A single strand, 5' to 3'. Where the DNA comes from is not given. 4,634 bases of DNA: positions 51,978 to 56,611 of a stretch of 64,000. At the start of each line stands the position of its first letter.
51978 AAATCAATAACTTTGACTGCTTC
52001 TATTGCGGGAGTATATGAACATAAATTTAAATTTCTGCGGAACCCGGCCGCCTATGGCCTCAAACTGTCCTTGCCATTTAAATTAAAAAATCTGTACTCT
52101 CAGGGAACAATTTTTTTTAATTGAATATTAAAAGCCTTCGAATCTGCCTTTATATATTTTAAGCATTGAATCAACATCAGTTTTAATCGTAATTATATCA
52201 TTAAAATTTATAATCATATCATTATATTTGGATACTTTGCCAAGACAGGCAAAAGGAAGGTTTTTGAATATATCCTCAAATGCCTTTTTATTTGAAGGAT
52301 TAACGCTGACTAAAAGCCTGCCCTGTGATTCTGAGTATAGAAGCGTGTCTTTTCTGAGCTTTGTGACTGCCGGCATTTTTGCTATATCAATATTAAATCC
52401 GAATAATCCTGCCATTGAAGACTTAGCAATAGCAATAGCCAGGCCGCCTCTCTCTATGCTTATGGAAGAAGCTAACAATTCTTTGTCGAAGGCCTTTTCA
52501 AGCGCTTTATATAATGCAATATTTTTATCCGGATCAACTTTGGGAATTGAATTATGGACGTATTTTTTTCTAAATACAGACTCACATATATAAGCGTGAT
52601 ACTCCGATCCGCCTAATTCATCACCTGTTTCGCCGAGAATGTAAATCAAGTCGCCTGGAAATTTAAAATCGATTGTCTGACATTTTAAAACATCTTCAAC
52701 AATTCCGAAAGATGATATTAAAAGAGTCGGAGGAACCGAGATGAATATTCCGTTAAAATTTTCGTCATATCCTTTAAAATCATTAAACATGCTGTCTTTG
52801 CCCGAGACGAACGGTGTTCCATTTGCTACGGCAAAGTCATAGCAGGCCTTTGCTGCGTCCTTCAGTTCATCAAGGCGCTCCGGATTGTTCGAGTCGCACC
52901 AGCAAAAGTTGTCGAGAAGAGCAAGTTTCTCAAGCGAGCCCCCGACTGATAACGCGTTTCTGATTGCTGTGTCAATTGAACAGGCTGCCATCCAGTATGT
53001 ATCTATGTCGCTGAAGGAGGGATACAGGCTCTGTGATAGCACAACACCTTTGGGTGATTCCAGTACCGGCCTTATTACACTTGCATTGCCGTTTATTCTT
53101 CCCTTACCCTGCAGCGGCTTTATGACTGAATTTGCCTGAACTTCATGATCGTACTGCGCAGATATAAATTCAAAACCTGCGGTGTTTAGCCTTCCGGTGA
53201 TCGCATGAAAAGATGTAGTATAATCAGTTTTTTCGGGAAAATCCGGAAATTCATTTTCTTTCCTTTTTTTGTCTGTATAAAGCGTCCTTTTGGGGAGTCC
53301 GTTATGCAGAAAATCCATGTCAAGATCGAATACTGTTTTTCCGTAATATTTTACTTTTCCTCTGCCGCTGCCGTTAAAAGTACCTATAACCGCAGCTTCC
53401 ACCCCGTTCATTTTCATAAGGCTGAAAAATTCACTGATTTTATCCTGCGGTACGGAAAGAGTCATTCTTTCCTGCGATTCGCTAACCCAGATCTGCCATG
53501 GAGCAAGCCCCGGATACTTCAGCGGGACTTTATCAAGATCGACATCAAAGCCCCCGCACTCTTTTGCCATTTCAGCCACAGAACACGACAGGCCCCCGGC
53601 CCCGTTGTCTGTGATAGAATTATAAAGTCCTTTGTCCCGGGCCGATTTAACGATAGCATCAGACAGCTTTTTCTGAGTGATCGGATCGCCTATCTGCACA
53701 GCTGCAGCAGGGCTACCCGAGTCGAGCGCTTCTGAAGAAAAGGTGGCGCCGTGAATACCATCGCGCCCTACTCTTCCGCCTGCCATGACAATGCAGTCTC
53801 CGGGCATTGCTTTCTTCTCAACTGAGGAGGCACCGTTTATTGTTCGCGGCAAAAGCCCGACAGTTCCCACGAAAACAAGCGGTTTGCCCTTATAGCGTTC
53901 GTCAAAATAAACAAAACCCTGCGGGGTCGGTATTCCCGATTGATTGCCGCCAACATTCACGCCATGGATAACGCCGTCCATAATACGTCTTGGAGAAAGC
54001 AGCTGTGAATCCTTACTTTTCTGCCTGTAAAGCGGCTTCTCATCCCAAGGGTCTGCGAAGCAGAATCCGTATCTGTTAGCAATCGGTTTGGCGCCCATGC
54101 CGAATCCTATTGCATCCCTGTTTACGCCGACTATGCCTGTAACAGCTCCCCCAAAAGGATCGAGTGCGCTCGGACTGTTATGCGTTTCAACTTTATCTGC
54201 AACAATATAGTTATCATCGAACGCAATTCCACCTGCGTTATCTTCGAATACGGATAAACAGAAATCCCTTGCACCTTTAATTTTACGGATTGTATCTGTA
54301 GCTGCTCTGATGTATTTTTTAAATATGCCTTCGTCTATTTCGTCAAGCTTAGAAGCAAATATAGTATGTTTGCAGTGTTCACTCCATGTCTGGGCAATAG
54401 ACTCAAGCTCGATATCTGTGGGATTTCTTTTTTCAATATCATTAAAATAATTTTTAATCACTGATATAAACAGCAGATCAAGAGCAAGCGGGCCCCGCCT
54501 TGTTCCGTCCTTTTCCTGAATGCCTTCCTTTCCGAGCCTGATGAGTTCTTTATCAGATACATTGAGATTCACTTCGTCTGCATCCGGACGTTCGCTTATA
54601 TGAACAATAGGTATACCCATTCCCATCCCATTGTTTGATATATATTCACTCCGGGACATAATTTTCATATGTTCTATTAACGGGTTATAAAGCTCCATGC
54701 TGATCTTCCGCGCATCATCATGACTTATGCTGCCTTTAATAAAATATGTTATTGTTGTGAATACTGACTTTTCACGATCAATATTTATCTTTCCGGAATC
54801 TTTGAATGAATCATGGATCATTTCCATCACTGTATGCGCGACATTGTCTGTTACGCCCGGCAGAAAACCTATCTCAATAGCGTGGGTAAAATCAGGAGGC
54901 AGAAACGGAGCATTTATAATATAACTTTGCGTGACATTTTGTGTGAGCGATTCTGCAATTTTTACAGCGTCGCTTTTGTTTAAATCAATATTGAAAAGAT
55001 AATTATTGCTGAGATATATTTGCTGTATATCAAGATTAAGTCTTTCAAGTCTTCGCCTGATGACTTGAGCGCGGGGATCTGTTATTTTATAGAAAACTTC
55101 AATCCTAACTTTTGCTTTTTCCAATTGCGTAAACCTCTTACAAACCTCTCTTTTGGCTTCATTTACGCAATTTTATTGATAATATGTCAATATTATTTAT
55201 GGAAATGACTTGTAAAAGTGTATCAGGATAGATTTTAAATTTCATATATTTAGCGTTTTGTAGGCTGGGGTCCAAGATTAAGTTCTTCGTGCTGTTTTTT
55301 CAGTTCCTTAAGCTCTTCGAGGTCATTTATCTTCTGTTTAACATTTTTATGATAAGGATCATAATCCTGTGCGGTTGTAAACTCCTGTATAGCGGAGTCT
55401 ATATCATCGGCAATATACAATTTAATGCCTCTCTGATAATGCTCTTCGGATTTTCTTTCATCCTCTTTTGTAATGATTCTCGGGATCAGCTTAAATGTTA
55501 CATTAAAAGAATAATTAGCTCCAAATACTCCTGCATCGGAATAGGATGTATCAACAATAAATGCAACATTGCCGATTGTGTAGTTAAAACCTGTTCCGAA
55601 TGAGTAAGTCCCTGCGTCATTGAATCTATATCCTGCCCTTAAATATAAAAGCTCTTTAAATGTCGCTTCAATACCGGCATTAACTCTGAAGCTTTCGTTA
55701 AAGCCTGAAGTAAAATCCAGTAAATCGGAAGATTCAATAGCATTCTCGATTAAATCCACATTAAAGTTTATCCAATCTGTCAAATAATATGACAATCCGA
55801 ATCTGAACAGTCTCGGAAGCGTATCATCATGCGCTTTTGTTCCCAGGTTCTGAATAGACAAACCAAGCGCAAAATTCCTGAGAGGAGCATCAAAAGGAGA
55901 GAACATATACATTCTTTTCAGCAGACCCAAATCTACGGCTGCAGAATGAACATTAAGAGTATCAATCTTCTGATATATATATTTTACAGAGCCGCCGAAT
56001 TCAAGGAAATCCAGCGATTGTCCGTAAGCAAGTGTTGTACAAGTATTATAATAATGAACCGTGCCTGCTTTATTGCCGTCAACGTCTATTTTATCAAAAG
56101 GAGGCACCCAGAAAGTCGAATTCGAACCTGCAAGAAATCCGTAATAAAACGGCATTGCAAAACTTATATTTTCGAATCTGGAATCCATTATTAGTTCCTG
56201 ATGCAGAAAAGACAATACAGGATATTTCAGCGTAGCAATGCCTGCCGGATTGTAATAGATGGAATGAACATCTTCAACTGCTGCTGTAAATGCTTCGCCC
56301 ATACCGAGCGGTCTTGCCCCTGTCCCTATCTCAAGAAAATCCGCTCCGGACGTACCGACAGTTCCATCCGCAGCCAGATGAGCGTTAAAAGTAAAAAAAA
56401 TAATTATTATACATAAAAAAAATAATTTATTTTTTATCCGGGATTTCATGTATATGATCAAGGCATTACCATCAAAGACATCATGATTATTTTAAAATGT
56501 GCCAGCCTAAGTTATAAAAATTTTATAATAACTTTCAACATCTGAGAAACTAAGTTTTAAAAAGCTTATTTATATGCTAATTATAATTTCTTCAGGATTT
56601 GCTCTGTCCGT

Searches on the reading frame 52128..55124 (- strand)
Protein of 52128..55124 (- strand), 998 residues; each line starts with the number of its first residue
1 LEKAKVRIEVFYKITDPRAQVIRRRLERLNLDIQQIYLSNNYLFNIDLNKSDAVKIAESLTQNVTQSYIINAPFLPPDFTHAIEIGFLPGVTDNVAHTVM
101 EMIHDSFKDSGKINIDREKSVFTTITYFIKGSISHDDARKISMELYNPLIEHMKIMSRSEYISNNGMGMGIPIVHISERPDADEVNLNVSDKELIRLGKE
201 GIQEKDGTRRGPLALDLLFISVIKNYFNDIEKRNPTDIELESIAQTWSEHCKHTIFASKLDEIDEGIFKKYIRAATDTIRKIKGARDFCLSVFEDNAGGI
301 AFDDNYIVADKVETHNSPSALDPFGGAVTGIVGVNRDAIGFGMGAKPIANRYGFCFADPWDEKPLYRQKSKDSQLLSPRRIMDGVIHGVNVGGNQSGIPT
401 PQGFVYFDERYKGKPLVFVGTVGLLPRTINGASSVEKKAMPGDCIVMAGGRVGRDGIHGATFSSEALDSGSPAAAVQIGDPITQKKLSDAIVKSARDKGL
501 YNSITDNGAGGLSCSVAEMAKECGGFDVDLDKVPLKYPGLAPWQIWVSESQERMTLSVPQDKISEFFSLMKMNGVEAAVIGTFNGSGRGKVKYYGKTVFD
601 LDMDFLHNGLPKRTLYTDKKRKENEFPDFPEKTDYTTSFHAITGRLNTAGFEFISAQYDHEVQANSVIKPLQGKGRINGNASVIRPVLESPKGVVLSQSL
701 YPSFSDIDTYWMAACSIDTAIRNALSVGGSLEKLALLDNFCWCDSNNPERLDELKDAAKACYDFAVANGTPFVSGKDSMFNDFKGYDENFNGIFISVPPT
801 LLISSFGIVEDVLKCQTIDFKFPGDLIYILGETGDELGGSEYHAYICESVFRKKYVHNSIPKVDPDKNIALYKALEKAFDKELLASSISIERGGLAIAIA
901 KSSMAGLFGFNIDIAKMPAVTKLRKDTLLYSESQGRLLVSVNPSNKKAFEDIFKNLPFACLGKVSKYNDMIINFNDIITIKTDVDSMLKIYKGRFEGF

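Call 53: search_protein_families(library=ncbifam, proteins=[window:52128-55124:-], max_evalue=1e-10)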
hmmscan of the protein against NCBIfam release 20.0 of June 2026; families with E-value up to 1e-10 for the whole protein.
window:52128-55124:- (998 aa): 6 families
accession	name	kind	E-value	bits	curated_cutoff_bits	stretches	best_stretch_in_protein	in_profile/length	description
TIGR01736.1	FGAM_synth_II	equivalog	3.8e-147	491.6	525.75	1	232-996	14-715/718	phosphoribosylformylglycinamidine synthase subunit PurL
NF002290.1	PRK01213.1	equivalog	2.8e-140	468.8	648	1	229-995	11-719/723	phosphoribosylformylglycinamidine synthase subunit PurL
TIGR01857.1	FGAM-synthase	equivalog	8.2e-69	232.3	1057.05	2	302-831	308-823/1239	phosphoribosylformylglycinamidine synthase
NF003672.0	PRK05297.1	equivalog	6.4e-68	229.3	783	1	211-988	176-979/1290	phosphoribosylformylglycinamidine synthase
NF010690.0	PRK14090.1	equivalog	1.5e-67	228.3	1047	2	379-810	110-501/601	phosphoribosylformylglycinamidine synthase subunit PurL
TIGR01735.1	FGAM_synt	equivalog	7.1e-61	205.9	1123.05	1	193-987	160-994/1307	phosphoribosylformylglycinamidine synthase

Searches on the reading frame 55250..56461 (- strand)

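Call 81: search_protein_families(library=pfam, proteins=[window:55250-56461:-], max_evalue=0.00001)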
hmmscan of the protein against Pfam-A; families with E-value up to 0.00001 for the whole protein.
window:55250-56461:- (403 aa): 1 family
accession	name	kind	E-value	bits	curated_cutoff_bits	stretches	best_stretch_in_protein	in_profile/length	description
PF03687.19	UPF0164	-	1.1e-10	41.3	21.4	1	43-210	44-224/325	Uncharacterised protein family (UPF0164)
